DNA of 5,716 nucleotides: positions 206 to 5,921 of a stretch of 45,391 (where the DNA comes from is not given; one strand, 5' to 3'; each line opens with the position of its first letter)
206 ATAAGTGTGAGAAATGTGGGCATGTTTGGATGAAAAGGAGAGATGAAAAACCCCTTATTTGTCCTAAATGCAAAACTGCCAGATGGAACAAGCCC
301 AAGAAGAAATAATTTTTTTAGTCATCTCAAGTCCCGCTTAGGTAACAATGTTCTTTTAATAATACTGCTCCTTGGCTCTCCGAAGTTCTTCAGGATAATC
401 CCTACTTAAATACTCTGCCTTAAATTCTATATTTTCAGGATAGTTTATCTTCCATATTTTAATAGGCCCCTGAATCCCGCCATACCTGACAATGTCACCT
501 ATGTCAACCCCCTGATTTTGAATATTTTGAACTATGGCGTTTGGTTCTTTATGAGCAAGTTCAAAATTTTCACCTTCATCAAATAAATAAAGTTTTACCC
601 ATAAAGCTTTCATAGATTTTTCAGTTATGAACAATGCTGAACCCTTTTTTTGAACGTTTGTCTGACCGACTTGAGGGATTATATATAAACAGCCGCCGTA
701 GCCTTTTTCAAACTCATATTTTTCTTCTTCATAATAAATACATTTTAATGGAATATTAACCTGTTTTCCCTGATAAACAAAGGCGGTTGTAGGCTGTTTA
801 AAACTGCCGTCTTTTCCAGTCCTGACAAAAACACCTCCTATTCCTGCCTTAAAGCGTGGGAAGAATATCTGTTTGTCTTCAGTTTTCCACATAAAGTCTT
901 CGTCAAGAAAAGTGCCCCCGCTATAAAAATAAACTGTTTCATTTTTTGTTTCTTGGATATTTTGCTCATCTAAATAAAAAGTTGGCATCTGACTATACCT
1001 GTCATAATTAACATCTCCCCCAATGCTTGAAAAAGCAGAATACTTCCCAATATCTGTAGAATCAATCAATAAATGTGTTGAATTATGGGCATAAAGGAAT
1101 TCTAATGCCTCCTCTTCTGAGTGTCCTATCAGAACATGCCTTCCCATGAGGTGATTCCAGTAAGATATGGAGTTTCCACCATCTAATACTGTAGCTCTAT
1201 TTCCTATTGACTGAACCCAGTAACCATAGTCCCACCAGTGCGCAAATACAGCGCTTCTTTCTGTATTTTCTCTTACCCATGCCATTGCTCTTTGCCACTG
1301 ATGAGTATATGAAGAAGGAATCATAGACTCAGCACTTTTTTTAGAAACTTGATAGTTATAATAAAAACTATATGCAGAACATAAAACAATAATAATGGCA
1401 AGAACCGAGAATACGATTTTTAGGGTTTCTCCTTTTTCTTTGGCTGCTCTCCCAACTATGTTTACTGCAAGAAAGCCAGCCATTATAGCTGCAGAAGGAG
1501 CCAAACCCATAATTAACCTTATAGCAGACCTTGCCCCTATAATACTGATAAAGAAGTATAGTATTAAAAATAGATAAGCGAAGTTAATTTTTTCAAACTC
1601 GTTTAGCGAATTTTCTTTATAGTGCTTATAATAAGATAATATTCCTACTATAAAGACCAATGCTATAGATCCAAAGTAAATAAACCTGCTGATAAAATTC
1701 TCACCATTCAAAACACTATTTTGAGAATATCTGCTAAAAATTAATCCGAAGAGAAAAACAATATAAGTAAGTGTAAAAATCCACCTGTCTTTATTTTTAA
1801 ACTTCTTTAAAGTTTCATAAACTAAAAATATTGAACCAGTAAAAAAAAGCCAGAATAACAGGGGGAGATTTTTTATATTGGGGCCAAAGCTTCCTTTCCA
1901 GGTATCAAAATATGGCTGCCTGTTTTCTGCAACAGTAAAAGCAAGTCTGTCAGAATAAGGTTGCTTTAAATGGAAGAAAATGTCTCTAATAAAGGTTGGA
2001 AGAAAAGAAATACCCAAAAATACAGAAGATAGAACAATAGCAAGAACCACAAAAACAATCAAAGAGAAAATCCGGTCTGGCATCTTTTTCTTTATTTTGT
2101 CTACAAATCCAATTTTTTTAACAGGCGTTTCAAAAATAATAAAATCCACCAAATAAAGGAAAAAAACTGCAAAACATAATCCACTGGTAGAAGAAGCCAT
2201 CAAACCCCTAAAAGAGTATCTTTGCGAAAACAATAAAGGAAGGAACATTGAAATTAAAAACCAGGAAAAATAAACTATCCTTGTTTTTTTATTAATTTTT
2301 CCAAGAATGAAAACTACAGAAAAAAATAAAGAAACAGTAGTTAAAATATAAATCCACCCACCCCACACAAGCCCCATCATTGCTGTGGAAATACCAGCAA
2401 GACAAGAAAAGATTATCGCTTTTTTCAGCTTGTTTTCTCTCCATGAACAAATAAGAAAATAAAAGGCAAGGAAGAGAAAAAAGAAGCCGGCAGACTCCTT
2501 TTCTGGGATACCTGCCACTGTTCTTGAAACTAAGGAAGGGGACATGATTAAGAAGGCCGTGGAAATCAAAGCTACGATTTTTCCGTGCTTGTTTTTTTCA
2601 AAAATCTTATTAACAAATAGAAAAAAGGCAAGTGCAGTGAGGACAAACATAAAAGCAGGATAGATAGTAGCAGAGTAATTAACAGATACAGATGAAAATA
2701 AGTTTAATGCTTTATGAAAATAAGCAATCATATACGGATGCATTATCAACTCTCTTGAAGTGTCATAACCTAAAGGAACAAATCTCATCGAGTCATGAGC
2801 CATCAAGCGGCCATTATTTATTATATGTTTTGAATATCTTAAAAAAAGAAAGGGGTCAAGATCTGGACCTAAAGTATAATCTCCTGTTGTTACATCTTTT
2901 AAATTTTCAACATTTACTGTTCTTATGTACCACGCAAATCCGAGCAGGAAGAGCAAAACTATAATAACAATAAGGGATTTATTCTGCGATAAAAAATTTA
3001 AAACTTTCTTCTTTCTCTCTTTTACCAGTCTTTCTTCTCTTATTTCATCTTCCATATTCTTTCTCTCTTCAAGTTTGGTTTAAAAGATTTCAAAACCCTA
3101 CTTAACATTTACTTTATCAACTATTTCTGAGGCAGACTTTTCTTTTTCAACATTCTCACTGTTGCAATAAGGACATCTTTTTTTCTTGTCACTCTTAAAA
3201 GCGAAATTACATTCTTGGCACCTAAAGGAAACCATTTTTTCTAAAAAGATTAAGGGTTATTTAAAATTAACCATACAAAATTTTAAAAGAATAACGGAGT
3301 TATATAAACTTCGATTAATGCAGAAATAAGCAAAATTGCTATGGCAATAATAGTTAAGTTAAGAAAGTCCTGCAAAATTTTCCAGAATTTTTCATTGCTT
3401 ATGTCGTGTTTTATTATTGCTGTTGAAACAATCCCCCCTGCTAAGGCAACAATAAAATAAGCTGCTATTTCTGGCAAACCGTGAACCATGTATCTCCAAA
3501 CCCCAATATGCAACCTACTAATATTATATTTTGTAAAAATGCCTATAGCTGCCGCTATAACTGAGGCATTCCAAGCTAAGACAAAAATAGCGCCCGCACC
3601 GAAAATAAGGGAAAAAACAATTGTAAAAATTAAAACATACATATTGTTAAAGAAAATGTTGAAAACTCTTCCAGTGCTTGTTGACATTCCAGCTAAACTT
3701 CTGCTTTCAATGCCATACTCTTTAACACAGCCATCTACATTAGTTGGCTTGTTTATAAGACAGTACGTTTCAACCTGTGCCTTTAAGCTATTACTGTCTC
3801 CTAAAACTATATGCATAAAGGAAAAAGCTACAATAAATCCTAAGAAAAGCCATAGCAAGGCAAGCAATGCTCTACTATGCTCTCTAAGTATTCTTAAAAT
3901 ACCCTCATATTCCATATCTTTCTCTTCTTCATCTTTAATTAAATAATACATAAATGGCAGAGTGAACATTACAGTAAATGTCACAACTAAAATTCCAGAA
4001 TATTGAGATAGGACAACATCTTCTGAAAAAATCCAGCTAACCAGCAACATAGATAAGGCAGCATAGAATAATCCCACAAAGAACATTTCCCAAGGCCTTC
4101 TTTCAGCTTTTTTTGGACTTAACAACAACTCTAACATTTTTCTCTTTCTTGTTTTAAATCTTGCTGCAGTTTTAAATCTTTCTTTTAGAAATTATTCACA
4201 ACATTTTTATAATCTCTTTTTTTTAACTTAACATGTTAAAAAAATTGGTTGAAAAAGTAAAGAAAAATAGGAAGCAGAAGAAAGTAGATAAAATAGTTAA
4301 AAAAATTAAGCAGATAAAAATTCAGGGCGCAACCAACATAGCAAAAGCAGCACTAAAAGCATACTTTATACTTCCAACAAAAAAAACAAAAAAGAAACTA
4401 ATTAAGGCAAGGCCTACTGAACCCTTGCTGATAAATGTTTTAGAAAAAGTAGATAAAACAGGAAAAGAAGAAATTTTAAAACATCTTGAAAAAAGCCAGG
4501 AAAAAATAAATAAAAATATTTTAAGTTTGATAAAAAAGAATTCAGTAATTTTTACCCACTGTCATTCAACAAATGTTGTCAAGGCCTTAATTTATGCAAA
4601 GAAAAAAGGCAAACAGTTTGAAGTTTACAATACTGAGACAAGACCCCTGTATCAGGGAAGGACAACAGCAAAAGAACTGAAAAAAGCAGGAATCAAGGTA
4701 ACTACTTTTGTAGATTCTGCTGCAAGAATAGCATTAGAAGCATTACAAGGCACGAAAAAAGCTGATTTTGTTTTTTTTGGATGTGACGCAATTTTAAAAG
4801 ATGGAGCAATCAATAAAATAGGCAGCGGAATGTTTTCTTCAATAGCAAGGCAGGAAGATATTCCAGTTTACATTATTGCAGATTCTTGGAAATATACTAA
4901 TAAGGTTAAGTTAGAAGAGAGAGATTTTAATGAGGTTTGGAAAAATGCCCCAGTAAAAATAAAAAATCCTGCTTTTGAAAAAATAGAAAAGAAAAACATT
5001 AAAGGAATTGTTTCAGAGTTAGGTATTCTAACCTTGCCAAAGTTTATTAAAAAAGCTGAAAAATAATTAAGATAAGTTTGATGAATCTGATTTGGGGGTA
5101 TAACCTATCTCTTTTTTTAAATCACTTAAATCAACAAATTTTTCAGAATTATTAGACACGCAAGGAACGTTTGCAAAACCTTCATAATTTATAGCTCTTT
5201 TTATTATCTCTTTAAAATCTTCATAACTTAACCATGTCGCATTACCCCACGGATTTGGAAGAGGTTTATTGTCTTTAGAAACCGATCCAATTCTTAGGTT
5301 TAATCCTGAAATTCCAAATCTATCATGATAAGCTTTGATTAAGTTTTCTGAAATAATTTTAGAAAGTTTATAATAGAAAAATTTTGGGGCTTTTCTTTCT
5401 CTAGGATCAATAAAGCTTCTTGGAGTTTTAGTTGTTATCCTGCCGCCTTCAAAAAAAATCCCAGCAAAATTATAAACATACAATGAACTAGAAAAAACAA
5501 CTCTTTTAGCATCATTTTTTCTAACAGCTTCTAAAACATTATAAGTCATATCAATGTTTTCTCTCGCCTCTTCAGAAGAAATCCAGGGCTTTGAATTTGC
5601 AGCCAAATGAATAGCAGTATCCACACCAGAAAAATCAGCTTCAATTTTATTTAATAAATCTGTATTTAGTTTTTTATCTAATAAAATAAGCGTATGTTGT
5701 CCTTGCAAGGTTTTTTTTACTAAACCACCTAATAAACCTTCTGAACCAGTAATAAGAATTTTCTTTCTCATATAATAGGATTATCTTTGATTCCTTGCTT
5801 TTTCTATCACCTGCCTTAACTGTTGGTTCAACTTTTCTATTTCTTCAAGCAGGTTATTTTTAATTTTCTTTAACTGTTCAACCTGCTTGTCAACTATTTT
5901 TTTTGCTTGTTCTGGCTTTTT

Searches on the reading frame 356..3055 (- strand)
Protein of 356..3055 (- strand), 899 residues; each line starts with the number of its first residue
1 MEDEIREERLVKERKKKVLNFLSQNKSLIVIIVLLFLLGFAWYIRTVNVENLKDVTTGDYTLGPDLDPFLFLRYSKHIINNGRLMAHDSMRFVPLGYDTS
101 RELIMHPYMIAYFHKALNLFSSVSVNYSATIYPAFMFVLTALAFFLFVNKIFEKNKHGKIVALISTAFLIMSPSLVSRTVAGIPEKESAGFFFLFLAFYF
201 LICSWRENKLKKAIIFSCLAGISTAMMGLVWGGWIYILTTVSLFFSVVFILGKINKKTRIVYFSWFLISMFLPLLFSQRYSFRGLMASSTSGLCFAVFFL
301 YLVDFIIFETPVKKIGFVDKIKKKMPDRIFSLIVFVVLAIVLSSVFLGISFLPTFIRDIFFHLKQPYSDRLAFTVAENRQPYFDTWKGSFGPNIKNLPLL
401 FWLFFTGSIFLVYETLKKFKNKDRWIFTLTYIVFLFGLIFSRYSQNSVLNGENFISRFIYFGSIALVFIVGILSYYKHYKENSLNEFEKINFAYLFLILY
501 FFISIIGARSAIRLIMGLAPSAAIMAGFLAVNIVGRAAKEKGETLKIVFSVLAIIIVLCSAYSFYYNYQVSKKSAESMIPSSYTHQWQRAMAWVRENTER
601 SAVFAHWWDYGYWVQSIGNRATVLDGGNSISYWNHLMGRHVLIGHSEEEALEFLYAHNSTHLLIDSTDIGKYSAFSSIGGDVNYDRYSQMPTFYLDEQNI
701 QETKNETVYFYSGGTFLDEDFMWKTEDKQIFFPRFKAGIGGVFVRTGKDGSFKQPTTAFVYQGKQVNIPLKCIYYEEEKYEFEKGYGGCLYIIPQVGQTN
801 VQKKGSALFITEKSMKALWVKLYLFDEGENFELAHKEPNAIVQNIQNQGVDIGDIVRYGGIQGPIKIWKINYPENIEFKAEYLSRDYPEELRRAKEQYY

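Call 58: search_protein_families(library=pfam, proteins=[window:356-3055:-], max_evalue=0.001)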
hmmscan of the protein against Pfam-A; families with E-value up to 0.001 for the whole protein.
window:356-3055:- (899 aa): 2 families
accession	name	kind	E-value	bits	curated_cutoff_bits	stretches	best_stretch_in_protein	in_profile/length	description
PF02516.20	STT3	-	6.4e-19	69.2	24.5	1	65-341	31-300/405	Oligosaccharyl transferase STT3, N-terminal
PF21436.2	STT3-PglB_core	-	0.00021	22.3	23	1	605-639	6-40/131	STT3/PglB/AglB core domain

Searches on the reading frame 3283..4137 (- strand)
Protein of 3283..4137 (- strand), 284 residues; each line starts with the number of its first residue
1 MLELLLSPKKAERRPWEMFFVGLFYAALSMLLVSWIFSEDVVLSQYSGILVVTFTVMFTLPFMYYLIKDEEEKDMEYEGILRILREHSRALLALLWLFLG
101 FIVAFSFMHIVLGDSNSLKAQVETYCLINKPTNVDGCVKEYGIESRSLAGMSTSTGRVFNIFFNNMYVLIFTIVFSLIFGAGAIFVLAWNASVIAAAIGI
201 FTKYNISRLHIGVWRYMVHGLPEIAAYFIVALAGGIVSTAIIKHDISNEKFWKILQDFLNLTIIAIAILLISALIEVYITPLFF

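Call 58: search_protein_families(library=pfam, proteins=[window:3283-4137:-], max_evalue=0.001)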
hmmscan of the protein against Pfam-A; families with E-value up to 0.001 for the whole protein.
window:3283-4137:- (284 aa): 1 family
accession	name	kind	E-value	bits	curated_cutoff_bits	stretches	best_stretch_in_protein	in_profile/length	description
PF01944.22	SpoIIM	-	5.8e-15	56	26.9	1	95-281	3-163/163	Stage II sporulation protein M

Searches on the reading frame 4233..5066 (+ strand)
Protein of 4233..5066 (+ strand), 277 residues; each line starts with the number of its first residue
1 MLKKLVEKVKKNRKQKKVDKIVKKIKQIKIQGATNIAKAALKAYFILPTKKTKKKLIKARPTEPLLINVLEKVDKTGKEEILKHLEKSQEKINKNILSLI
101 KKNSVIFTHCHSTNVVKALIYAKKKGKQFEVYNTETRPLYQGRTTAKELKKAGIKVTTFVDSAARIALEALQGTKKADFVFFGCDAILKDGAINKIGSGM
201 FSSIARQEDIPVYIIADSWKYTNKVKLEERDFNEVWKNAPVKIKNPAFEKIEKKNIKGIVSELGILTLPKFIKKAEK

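Call 58: search_protein_families(library=pfam, proteins=[window:4233-5066:+], max_evalue=0.001)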
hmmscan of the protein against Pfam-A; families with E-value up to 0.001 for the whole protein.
window:4233-5066:+ (277 aa): 1 family
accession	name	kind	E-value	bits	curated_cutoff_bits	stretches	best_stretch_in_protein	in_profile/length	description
PF01008.23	IF-2B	-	7e-42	144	22.4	1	79-267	83-279/280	Initiation factor 2 subunit family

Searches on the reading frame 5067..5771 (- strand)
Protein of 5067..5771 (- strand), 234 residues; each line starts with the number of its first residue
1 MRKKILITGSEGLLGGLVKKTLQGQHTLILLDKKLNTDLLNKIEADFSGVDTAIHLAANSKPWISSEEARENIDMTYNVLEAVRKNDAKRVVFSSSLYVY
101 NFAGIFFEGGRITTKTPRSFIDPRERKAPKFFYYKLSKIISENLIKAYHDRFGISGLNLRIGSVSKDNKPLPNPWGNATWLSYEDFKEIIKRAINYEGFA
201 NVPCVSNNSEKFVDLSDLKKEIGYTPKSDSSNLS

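Call 58: search_protein_families(library=pfam, proteins=[window:5067-5771:-], max_evalue=0.001)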
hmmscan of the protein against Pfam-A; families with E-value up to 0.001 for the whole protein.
window:5067-5771:- (234 aa): 3 families
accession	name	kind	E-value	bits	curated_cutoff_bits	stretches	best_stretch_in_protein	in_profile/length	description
PF01370.27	Epimerase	-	1.2e-15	58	20.9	1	5-164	1-172/240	NAD dependent epimerase/dehydratase family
PF07993.18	NAD_binding_4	-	3.2e-05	23.7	20.1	1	48-180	87-220/258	Male sterility protein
PF16363.11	GDP_Man_Dehyd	-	0.0003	20.8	27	0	49-160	75-179/332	GDP-mannose 4,6 dehydratase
